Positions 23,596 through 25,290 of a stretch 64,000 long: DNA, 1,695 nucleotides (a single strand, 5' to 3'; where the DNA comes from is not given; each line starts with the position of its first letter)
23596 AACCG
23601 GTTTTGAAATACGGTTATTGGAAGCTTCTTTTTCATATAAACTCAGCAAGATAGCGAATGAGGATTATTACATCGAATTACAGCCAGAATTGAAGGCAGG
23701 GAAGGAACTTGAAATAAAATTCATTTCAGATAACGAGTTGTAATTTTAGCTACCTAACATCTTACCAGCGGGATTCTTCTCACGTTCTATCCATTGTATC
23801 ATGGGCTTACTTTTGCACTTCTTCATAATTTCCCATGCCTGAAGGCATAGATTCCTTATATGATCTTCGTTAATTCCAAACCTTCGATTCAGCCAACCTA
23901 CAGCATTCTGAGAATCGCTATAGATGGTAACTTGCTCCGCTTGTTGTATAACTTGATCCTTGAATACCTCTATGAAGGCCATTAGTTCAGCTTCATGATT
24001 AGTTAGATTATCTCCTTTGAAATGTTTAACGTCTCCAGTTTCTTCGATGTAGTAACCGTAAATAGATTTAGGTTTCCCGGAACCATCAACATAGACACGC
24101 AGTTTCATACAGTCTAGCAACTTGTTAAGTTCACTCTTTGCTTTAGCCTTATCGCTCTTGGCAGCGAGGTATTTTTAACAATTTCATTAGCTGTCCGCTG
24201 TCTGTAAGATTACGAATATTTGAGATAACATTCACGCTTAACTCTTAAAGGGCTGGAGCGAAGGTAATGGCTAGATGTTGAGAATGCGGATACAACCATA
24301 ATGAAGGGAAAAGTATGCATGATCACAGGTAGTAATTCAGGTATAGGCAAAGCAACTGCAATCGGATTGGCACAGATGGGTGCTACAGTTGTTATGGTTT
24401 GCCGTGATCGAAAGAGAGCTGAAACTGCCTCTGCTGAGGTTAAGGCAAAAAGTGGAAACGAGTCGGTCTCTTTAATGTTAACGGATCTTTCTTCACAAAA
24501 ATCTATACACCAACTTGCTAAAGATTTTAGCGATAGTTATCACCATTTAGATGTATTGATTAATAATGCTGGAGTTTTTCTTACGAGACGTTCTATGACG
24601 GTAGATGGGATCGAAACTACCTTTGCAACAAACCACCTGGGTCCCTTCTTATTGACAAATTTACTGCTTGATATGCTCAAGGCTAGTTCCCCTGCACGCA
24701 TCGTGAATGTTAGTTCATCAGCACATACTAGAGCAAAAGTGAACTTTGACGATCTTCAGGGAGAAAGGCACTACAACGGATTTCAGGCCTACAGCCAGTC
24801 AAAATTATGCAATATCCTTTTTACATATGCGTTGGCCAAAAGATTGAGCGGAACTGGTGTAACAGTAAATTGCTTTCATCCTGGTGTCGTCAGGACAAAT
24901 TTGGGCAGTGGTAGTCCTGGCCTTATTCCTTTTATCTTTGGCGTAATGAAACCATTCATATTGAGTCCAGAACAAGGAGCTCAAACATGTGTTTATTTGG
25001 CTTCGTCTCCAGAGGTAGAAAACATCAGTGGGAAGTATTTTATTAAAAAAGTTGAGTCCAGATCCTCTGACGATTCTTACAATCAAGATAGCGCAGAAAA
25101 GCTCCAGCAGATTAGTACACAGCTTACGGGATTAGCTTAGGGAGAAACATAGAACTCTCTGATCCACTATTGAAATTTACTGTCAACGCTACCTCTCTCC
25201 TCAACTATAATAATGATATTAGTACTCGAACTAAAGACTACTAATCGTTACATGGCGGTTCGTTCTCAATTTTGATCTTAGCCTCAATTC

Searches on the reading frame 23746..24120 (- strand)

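Call 4: search_protein_families(library=pfam, proteins=[window:23746-24120:-], max_evalue=0.1)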
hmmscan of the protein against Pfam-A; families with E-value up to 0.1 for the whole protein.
window:23746-24120:- (124 aa): 2 families
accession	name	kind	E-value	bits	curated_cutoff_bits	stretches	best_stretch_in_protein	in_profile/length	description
PF00075.30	RNase_H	-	4.8e-10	40.2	25.8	1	7-110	4-116/141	RNase H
PF13456.12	RVT_3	-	1e-09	38.8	21.6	1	36-118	35-115/123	Reverse transcriptase-like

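Call 47: search_protein_families(library=ncbifam, proteins=[window:23746-24120:-], max_evalue=0.001)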
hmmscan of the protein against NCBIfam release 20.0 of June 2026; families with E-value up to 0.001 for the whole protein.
window:23746-24120:- (124 aa): 5 families
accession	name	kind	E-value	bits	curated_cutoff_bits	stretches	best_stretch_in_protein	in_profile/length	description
NF041175.1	RNAseHI_Thmprot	equivalog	2e-11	43.9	140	1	21-118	21-124/143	ribonuclease HI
NF046109.1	RNaseH_Halikb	equivalog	0.00012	22.1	320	1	11-102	87-180/211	ribonuclease H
NF041306.1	RnaseHI_Halo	equivalog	0.00038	20.4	300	1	36-116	105-184/197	ribonuclease HI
NF005567.0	PRK07238.1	equivalog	0.00076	18.9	326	1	38-118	43-122/378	bifunctional RNase H/acid phosphatase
NF001236.0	PRK00203.1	equivalog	0.00096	18.7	160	0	6-73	4-74/151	ribonuclease HI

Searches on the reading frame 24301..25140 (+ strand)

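Call 4: search_protein_families(library=pfam, proteins=[window:24301-25140:+], max_evalue=0.1)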
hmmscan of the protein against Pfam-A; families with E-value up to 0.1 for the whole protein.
window:24301-25140:+ (279 aa): 7 families
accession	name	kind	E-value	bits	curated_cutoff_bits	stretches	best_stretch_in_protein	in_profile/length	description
PF00106.31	adh_short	-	1.2e-38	133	26.6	1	4-201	1-186/195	short chain dehydrogenase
PF13561.12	adh_short_C2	-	1.6e-28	100.3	27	1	12-244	5-226/236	Enoyl-(Acyl carrier protein) reductase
PF08659.16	KR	-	1.3e-07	32.1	22.6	1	7-163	4-170/180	KR domain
PF01370.27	Epimerase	-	7e-07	29.3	20.9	1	7-193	2-171/240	NAD dependent epimerase/dehydratase family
PF16363.11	GDP_Man_Dehyd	-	0.00033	20.6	27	1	7-192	1-181/332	GDP-mannose 4,6 dehydratase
PF18200.7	Big_11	-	0.043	14.2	25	0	99-146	36-83/87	Bacterial Ig-like domain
PF13738.12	Pyr_redox_3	-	0.073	12.7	30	1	3-54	165-217/305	Pyridine nucleotide-disulphide oxidoreductase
